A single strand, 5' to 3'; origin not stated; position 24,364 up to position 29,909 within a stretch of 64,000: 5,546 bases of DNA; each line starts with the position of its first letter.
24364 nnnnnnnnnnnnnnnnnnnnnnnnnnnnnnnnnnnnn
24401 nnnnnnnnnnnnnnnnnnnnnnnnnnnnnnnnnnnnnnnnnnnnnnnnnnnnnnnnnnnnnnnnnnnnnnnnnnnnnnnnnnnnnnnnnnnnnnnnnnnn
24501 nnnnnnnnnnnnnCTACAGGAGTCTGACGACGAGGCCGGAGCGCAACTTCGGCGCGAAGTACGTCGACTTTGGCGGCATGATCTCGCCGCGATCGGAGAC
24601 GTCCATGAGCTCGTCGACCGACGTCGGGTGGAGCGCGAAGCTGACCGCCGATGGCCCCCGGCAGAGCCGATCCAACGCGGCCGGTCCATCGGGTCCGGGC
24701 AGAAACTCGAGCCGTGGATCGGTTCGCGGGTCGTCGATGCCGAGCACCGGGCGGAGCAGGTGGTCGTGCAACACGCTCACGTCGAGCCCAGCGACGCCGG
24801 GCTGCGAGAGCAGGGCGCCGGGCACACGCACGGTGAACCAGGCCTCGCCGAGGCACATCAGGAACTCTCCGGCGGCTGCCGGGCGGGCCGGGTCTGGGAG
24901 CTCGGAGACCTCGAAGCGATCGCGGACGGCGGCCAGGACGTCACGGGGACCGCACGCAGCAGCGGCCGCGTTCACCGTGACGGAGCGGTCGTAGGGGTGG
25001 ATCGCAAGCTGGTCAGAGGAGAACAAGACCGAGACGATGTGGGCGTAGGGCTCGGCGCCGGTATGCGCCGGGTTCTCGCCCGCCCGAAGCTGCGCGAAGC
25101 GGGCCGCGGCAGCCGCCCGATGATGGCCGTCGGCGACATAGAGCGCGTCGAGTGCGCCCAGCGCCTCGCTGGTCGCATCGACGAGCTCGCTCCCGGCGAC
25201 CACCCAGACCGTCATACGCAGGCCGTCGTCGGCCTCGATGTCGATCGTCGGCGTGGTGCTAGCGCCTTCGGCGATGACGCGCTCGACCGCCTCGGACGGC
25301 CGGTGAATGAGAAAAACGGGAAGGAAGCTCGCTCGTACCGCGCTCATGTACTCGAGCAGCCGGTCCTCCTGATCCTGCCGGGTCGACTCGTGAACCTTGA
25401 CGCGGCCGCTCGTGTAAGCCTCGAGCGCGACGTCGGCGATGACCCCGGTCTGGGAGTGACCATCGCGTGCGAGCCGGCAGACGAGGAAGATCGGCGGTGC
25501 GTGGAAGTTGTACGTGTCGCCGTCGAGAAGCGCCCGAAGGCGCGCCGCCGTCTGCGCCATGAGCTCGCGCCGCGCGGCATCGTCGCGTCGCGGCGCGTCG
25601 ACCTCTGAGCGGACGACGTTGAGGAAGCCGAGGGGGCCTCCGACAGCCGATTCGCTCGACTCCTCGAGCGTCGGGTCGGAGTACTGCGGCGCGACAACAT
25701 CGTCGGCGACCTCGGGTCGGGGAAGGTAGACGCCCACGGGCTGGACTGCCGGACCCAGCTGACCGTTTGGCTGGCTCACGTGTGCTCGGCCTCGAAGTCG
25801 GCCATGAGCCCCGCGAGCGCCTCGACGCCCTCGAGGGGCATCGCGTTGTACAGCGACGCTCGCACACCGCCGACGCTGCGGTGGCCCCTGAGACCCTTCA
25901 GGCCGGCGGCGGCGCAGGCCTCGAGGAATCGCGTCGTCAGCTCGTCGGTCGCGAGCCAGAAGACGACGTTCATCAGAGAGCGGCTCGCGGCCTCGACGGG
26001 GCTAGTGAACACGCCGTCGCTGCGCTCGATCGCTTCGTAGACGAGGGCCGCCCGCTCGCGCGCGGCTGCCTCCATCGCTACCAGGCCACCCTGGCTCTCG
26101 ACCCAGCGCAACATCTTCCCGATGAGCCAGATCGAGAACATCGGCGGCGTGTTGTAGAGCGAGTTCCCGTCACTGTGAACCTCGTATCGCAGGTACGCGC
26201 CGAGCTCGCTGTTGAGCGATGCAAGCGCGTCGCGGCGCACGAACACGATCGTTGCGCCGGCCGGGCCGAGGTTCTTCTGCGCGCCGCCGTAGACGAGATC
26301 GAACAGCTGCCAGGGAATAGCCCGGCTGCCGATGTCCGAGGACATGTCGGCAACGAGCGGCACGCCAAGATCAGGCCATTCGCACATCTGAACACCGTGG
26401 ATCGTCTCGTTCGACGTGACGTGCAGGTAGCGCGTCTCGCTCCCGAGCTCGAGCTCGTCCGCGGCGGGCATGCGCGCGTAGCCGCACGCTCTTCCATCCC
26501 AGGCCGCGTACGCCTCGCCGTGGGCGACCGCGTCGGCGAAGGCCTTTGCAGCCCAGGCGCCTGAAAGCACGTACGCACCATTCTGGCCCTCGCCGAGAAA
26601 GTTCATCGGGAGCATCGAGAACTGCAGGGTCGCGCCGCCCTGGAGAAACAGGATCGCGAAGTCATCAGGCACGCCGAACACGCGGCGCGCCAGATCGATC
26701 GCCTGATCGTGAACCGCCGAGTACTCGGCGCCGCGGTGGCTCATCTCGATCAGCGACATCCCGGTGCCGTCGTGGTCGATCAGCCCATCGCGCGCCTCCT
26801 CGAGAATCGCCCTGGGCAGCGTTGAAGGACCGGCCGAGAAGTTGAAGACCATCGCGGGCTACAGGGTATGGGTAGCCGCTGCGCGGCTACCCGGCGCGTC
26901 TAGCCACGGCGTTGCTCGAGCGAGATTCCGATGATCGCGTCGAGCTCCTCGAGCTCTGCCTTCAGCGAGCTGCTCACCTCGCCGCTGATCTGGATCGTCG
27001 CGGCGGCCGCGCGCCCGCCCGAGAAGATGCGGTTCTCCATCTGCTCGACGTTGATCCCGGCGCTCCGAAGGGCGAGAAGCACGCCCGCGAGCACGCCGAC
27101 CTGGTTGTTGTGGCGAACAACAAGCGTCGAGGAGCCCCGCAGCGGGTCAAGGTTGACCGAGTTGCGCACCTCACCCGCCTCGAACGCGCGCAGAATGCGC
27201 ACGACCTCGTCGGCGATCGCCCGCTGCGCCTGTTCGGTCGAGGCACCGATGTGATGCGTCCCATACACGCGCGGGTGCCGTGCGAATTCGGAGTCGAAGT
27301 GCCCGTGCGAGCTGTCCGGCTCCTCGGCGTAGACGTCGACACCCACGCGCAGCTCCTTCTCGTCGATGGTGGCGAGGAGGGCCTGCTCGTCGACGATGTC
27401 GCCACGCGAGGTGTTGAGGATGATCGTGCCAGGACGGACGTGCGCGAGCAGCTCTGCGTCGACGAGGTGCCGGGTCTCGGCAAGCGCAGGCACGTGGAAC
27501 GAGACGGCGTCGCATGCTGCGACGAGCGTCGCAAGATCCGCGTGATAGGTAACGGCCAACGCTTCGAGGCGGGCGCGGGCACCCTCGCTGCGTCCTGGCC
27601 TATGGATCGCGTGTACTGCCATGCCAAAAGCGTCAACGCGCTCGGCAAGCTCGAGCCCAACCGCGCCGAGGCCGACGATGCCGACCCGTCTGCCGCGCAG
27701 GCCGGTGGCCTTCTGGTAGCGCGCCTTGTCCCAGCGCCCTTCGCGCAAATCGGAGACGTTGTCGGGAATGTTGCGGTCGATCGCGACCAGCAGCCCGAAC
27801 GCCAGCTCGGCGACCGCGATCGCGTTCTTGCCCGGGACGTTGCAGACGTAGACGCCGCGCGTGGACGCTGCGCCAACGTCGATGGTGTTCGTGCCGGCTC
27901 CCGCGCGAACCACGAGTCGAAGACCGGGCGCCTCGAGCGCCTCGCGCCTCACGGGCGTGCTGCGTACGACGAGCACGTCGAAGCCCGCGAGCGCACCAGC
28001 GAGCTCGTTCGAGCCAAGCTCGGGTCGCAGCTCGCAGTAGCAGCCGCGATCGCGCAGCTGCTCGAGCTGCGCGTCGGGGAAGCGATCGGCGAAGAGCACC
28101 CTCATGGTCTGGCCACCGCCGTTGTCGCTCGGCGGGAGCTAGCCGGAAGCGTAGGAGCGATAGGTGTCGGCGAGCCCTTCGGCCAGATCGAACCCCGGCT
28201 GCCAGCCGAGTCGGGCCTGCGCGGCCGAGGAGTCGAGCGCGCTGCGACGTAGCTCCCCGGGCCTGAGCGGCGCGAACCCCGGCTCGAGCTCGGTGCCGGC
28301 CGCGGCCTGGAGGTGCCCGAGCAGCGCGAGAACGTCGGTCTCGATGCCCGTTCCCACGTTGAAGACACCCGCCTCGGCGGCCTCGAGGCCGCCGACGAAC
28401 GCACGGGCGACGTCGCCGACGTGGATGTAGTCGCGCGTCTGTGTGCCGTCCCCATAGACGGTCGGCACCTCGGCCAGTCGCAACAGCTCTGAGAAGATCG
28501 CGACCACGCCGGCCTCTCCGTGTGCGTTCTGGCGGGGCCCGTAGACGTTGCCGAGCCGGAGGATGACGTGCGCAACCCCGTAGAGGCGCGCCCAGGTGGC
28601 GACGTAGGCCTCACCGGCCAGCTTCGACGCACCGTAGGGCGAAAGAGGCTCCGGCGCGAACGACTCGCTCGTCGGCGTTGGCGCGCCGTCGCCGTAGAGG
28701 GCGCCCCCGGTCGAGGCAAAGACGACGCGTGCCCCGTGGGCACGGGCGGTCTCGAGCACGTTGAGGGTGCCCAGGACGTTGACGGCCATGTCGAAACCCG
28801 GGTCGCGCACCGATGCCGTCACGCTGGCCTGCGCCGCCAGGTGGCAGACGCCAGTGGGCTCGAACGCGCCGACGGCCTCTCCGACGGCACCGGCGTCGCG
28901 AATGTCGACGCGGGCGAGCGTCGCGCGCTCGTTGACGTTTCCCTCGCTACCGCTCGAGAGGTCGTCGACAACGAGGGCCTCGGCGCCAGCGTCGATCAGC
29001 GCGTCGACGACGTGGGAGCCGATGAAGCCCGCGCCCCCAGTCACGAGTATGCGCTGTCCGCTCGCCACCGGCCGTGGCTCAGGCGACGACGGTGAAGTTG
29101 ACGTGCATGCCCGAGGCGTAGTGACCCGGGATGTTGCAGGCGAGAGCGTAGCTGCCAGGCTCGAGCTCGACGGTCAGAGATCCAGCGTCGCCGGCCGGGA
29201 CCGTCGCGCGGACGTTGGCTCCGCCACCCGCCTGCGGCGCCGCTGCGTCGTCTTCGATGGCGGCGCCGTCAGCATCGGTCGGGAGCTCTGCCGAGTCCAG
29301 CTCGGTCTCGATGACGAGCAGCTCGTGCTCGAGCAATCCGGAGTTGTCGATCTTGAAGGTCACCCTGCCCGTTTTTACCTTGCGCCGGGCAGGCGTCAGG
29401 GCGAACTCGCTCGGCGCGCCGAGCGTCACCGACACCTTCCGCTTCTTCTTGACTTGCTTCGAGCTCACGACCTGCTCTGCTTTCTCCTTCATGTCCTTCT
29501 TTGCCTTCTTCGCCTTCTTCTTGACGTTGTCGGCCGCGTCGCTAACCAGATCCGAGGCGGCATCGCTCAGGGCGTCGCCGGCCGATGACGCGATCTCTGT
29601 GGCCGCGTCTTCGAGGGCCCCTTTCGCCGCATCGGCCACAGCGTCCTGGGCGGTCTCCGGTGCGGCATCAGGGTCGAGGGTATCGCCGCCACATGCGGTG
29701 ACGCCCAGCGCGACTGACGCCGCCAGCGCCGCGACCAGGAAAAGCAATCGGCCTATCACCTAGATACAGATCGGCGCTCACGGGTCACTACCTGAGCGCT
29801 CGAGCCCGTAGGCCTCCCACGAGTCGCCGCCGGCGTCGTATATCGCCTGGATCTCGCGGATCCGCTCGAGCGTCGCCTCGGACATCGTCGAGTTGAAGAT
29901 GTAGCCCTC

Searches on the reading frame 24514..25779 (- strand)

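Call 23: search_protein_families(library=pfam, proteins=[window:24514-25779:-], max_evalue=0.001)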
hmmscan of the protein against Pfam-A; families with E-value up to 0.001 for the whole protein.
window:24514-25779:- (421 aa): 1 family
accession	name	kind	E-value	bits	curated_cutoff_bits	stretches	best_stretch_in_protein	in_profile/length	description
PF06245.16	DUF1015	-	2.2e-62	211.3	25.8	1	16-335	6-325/325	Protein of unknown function (DUF1015)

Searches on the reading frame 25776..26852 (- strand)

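Call 23: search_protein_families(library=pfam, proteins=[window:25776-26852:-], max_evalue=0.001)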
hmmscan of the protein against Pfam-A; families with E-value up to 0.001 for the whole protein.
window:25776-26852:- (358 aa): 1 family
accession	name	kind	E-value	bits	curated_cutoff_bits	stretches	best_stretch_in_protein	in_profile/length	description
PF00266.25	Aminotran_5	-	2.2e-34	119.5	21.5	1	2-346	1-371/371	Aminotransferase class-V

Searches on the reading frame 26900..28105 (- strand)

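Call 23: search_protein_families(library=pfam, proteins=[window:26900-28105:-], max_evalue=0.001)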
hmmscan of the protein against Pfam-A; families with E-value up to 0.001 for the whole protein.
window:26900-28105:- (401 aa): 3 families
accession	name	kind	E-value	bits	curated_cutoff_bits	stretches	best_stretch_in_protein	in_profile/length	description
PF02826.25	2-Hacid_dh_C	-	3.1e-42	144.4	25.1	1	104-287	2-178/178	D-isomer specific 2-hydroxyacid dehydrogenase, NAD binding domain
PF00389.36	2-Hacid_dh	-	1.6e-26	93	24.6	1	3-318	1-134/134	D-isomer specific 2-hydroxyacid dehydrogenase, catalytic domain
PF03446.21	NAD_binding_2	-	2.5e-09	37.8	21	1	140-253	1-113/161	NAD binding domain of 6-phosphogluconate dehydrogenase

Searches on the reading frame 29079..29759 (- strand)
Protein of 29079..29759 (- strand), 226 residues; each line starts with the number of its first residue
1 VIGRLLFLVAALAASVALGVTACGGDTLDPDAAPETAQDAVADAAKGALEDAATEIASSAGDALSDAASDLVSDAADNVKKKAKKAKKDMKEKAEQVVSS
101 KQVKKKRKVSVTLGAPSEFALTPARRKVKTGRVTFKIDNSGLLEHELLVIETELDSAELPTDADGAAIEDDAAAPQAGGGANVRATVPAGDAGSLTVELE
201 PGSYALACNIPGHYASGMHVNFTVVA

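Call 23: search_protein_families(library=pfam, proteins=[window:29079-29759:-], max_evalue=0.001)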
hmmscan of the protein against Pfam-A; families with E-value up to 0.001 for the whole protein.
window:29079-29759:- (226 aa): 3 families
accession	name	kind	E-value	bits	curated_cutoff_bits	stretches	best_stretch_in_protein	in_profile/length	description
PF06525.17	SoxE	-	3.8e-05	23.7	21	1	133-224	49-138/149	Sulfocyanin (SoxE) domain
PF04888.17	SseC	-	0.00021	21.5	30.2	1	5-105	139-218/312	Secretion system effector C (SseC) like family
PF13473.12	Cupredoxin_1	-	0.00042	20.8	27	0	101-217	15-100/104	Cupredoxin-like domain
